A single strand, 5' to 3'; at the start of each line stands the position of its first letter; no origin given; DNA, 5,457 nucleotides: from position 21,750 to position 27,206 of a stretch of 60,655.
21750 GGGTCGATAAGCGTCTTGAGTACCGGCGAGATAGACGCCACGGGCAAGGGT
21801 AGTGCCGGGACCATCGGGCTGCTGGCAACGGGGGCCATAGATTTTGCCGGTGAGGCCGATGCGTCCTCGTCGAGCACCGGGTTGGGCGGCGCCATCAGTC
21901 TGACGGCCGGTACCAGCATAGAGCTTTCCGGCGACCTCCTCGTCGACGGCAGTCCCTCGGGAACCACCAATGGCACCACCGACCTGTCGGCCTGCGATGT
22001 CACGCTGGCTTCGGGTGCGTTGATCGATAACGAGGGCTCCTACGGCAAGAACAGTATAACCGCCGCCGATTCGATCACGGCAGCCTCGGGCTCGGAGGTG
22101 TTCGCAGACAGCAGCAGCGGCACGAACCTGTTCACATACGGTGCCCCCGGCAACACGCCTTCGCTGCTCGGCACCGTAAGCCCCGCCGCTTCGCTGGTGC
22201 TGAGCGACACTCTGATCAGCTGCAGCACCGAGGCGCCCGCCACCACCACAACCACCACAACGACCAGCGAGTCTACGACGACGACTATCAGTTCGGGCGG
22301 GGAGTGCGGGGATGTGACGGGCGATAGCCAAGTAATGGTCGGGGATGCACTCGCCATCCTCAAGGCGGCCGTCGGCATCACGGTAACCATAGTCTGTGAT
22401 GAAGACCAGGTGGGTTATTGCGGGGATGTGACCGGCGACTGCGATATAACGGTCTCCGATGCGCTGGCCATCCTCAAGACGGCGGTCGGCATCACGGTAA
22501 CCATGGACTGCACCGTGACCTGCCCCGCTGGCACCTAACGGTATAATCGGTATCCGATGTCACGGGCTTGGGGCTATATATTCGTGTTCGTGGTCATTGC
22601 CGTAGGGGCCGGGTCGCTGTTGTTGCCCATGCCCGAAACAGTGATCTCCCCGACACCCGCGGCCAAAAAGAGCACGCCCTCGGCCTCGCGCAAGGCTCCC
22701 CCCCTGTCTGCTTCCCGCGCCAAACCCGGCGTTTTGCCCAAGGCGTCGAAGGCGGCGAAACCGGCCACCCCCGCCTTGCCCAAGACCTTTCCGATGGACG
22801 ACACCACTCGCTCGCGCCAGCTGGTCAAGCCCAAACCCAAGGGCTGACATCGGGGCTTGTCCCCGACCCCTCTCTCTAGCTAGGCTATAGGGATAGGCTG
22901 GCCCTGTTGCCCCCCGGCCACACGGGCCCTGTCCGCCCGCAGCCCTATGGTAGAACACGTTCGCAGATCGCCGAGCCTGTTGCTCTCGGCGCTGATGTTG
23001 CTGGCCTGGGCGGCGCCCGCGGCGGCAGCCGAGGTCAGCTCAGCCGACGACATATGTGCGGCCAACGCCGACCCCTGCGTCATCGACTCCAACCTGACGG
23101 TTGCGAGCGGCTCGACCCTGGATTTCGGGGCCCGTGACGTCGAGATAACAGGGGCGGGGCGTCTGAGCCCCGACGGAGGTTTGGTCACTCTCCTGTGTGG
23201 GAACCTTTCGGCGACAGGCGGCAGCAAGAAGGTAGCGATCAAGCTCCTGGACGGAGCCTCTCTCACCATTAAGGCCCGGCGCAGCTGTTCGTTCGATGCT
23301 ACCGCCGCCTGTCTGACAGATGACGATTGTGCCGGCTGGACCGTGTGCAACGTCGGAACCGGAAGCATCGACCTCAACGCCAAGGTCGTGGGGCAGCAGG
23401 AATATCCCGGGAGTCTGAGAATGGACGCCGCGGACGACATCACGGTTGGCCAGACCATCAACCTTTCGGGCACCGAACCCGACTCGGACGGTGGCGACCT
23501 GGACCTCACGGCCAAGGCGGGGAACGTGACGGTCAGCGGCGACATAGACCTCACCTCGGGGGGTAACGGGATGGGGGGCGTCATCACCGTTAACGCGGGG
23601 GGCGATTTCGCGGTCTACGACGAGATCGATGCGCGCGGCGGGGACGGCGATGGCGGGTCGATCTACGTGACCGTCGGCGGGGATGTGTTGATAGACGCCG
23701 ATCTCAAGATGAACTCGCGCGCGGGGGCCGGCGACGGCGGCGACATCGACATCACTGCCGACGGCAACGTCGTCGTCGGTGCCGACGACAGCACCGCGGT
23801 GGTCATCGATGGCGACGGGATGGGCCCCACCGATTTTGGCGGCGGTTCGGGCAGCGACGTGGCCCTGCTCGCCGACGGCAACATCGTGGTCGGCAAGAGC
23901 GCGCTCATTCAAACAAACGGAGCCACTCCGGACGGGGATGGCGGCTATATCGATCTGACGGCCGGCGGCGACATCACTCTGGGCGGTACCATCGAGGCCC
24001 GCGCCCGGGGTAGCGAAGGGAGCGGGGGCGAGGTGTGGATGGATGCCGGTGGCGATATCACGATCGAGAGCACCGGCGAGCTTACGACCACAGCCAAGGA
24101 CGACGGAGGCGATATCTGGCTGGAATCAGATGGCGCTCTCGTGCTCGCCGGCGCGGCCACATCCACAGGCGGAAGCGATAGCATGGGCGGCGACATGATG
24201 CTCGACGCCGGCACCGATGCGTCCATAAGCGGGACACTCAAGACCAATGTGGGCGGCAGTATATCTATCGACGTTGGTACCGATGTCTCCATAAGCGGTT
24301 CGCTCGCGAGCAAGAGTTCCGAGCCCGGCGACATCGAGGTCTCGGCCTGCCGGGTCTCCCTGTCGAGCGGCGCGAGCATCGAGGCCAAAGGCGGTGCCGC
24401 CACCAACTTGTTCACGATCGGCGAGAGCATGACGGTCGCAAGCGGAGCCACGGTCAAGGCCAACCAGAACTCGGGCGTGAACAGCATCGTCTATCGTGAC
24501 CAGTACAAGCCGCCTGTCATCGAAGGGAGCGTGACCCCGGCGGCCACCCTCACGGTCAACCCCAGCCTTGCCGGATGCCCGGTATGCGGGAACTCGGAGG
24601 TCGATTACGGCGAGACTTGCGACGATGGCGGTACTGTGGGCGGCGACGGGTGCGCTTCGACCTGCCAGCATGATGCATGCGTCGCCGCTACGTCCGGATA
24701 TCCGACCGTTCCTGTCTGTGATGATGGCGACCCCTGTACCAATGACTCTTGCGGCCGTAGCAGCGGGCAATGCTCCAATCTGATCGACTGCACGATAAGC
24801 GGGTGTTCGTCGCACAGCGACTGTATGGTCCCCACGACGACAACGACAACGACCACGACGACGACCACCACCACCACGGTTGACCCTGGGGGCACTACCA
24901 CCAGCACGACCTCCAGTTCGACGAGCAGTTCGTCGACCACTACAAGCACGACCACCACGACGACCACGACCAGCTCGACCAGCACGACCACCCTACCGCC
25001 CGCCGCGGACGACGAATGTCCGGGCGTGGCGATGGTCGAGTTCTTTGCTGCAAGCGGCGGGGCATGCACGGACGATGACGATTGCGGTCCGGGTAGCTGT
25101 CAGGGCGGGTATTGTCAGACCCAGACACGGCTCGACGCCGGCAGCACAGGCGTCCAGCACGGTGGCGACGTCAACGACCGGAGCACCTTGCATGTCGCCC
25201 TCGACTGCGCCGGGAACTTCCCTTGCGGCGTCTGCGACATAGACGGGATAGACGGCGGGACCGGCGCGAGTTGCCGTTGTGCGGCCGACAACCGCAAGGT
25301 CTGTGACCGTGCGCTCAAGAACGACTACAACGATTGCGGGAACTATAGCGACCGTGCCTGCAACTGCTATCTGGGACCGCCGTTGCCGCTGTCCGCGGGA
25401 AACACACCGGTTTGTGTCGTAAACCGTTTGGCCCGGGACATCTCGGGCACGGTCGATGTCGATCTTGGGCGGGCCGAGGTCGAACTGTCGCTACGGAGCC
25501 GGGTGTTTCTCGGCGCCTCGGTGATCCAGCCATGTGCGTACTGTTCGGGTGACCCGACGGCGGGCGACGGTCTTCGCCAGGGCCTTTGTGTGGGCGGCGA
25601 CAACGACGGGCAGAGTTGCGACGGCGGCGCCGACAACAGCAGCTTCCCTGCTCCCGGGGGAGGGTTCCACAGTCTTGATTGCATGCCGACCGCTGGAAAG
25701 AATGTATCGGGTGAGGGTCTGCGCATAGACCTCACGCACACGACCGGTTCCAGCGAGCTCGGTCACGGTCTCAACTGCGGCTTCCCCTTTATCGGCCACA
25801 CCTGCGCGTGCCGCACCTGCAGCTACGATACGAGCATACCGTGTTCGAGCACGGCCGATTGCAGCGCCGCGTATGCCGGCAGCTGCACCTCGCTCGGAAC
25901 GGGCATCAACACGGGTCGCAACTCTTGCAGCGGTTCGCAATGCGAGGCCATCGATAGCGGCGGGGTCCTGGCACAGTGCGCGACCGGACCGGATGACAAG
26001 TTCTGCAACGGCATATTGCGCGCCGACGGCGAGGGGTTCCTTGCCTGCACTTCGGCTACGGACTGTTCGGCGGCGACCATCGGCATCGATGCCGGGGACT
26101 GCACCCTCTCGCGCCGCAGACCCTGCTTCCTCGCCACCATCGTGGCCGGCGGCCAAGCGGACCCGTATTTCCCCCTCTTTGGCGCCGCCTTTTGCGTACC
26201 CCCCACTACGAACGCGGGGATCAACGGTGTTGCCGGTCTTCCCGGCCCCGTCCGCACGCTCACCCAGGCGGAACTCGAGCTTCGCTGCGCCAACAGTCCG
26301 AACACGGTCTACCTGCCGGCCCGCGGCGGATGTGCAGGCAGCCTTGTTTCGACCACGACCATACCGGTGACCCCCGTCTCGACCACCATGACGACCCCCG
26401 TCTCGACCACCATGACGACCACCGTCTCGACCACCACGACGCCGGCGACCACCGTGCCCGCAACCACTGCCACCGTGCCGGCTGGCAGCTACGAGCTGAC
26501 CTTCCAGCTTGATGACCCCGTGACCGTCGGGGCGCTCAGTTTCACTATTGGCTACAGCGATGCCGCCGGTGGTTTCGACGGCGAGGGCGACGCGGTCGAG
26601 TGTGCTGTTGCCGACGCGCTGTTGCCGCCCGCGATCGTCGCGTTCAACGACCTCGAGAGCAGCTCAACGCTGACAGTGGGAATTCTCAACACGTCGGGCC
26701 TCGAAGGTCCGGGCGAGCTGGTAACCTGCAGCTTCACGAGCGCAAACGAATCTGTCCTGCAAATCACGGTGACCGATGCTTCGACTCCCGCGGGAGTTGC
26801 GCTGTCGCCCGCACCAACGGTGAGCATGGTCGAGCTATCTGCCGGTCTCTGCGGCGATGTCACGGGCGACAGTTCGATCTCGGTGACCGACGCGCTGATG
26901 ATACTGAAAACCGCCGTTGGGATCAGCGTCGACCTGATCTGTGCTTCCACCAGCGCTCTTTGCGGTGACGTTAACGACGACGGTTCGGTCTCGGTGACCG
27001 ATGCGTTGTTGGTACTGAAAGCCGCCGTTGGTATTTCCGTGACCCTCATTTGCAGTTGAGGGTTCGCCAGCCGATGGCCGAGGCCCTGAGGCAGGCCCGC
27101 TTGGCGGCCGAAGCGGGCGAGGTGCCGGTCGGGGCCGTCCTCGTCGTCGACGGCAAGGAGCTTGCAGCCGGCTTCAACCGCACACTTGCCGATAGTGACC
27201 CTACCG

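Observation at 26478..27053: Cohesin-like plus Cys-clamped dockerin-like modules without any cellulosome-type enzymes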

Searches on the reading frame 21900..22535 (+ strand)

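Call 12: search_protein_families(library=pfam, proteins=[window:21900-22535:+], max_evalue=10)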
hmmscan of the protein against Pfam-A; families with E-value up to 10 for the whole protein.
window:21900-22535:+ (212 aa): 1 family
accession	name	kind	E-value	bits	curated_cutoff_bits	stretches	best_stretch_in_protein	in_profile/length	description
PF00404.24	Dockerin_1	-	0.029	15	22.9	2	137-156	2-21/57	Dockerin type I domain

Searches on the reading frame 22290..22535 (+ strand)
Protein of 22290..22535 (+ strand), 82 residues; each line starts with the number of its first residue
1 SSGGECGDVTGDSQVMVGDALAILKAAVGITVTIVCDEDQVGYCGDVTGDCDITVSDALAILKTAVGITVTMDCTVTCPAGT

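Call 12: search_protein_families(library=pfam, proteins=[window:22290-22535:+], max_evalue=10)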
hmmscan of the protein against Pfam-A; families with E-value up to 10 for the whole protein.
window:22290-22535:+ (82 aa): 2 families
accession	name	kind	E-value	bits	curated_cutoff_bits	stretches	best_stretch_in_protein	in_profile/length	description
PF00404.24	Dockerin_1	-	0.00083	19.9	22.9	2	7-26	2-21/57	Dockerin type I domain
PF03413.25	PepSY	-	0.25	12.1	24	0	53-70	2-19/60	Peptidase propeptide and YPEB domain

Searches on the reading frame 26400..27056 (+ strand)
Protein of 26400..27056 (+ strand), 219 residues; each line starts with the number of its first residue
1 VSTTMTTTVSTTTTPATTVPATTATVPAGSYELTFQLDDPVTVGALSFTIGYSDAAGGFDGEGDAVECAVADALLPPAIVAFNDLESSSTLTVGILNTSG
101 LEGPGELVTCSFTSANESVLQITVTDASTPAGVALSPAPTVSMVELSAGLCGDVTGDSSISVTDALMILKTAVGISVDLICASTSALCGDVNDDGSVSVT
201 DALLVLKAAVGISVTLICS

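Call 12: search_protein_families(library=pfam, proteins=[window:26400-27056:+], max_evalue=10)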
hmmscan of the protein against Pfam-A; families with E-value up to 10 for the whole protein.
window:26400-27056:+ (219 aa): 1 family
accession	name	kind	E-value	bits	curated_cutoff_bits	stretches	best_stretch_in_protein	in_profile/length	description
PF00404.24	Dockerin_1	-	1.1e-07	32.3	22.9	2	189-207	2-20/57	Dockerin type I domain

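Call 13: find_homologous_proteins(query=window:26478-27056:+, max_evalue=0.001)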
Query window:26478-27056:+ (193 aa): 2 proteins with E <= 0.001 among 1364 candidates.
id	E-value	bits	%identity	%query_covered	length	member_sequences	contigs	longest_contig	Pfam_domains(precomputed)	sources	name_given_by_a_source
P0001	7.7e-9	54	33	96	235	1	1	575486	-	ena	-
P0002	5.1e-4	38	46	33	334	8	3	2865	PF00404.25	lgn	-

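Call 21: find_encoding_contigs(protein=P0001, flank=10000, max_places=3)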
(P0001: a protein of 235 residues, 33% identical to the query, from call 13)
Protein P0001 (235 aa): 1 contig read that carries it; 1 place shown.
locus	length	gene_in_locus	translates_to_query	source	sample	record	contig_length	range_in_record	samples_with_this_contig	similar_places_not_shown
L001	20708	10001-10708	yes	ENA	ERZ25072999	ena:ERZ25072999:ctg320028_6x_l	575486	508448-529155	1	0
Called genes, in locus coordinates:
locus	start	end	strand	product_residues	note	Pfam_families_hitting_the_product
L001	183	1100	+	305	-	PF01791:DeoC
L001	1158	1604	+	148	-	-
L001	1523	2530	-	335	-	PF00285:Citrate_synt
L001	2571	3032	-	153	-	PF17938:TetR_C_29 (weak)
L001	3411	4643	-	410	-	-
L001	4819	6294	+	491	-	PF13088:BNR_2 (weak), PF22847:Glyco_hydro_43_rel (faint), PF24316:Tli3 (faint), PF02012:BNR (faint)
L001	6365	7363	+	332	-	PF00316:FBPase, PF18913:FBPase_C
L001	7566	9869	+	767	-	PF13948:DUF4215 (weak), PF00404:Dockerin_1 (weak)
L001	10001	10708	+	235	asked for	-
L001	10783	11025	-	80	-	-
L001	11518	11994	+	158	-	PF02580:Tyr_Deacylase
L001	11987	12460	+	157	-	PF06938:DUF1285_N (weak)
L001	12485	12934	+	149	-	PF00588:SpoU_methylase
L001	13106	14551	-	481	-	PF00391:PEP-utilizers, PF02896:PEP-utilizers_C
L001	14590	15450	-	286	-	PF00520:Ion_trans, PF08016:PKD_channel (weak), PF07885:Ion_trans_2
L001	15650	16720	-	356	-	PF24827:AstE_AspA_cat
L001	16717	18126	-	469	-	PF04107:GCS2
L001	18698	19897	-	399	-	PF01734:Patatin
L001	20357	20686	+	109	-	PF00588:SpoU_methylase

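Call 25: search_protein_families(library=pfam, proteins=[L001:7566-9866:+], max_evalue=0.01)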
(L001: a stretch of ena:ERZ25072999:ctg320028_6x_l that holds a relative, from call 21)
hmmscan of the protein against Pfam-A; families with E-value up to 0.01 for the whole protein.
L001:7566-9866:+ (767 aa): 2 families
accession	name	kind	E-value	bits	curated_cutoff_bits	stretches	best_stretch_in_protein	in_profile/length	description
PF13948.11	DUF4215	-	7.5e-22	77.8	27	3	349-378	18-46/47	Domain of unknown function (DUF4215)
PF00404.24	Dockerin_1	-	1.1e-07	32.3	22.9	1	591-641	2-54/57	Dockerin type I domain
